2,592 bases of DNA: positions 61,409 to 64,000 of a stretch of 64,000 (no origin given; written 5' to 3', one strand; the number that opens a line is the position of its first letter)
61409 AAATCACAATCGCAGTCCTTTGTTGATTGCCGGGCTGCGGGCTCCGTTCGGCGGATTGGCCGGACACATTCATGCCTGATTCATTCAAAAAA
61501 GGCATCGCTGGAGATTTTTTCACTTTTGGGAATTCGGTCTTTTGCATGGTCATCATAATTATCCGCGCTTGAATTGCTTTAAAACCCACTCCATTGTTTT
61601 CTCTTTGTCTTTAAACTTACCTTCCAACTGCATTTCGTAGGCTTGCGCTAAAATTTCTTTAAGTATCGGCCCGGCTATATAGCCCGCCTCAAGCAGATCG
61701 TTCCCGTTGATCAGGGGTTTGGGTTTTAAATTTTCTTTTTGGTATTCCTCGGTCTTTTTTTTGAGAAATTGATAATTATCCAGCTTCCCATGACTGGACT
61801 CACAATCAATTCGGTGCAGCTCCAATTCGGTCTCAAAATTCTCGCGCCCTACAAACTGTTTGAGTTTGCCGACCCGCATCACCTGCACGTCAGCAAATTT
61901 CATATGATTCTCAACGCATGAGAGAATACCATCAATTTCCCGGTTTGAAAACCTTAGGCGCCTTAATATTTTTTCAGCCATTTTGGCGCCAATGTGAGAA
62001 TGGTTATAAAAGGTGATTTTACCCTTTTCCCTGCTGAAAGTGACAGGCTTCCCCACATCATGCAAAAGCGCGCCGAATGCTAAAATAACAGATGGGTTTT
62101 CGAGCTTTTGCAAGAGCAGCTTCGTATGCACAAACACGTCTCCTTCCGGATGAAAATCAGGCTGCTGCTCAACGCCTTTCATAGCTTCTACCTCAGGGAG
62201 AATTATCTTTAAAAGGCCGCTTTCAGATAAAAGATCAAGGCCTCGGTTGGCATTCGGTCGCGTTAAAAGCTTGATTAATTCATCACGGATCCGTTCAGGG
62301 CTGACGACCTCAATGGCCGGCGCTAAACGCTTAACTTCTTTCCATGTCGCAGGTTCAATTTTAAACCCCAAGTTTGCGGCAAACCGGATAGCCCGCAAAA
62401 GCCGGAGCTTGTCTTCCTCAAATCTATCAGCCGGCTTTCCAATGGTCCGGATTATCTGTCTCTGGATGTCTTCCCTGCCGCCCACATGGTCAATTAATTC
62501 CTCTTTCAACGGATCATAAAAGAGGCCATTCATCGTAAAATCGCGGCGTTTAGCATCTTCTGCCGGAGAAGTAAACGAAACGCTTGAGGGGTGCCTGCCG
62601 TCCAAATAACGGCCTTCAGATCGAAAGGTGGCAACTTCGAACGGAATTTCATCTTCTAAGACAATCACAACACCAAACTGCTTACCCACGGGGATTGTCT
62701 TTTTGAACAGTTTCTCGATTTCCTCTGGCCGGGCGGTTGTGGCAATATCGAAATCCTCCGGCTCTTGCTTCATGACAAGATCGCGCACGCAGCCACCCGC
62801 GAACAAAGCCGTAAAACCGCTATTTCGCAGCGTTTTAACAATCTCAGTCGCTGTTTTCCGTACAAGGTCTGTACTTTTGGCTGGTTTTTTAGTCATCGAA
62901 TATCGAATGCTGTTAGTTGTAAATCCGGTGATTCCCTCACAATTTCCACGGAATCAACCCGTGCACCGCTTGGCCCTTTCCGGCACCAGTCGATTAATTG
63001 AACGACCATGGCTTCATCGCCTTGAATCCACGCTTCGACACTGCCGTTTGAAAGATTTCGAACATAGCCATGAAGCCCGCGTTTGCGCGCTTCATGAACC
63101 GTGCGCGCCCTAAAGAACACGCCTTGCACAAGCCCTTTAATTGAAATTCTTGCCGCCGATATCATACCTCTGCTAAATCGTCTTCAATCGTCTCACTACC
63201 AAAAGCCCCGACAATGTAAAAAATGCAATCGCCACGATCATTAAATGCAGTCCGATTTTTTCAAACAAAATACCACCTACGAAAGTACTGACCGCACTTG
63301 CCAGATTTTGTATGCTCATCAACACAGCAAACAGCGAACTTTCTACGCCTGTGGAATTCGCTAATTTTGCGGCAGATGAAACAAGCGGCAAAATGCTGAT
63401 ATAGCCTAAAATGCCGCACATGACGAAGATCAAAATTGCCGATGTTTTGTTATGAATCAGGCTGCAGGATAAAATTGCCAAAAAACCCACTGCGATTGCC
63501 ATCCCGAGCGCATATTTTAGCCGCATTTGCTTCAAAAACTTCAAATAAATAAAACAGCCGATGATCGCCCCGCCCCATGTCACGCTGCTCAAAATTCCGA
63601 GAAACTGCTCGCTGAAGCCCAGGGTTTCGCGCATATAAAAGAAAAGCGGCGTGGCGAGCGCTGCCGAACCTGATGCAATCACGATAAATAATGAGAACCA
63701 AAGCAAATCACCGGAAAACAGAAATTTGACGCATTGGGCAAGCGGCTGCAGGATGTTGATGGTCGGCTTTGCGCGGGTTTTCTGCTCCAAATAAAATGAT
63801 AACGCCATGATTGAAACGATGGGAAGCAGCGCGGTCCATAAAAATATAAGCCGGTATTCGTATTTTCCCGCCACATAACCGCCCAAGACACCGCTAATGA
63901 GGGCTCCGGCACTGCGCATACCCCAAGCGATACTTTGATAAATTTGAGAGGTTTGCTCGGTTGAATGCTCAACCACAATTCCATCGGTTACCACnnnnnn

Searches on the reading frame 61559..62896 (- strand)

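Call 57: search_protein_families(library=pfam, proteins=[window:61559-62896:-], max_evalue=0.00001)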
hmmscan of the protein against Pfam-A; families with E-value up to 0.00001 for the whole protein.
window:61559-62896:- (445 aa): 4 families
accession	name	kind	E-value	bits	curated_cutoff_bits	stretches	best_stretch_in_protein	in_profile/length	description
PF01743.26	PolyA_pol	-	9.6e-37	126.6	23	1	32-150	3-126/126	Poly A polymerase head domain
PF12627.12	PolyA_pol_RNAbd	-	4.5e-21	74.8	22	1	177-238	1-62/64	Probable RNA and SrmB- binding site of polymerase A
PF01966.28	HD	-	5.9e-08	33.5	22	1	261-336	15-90/116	HD domain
PF13735.12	tRNA_NucTran2_2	-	8.8e-08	32.7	27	1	304-435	21-145/149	tRNA nucleotidyltransferase domain 2 putative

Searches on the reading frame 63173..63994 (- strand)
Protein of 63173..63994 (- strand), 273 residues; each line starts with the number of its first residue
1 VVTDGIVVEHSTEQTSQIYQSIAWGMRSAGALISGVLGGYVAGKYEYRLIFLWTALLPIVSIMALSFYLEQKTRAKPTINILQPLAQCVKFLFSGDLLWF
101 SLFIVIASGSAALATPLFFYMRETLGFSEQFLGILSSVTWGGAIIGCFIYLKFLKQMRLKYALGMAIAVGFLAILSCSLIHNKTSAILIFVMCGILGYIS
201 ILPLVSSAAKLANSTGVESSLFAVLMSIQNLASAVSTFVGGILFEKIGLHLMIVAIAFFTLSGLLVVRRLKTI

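Call 57: search_protein_families(library=pfam, proteins=[window:63173-63994:-], max_evalue=0.00001)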
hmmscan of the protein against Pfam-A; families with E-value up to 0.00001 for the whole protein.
window:63173-63994:- (273 aa): 2 families
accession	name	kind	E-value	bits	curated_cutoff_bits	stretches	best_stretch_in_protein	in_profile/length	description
PF03092.22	BT1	-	2.3e-21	76.5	22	1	2-270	106-400/432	BT1 family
PF07690.21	MFS_1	-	5.8e-14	52.2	33.4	1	7-208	110-318/347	Major Facilitator Superfamily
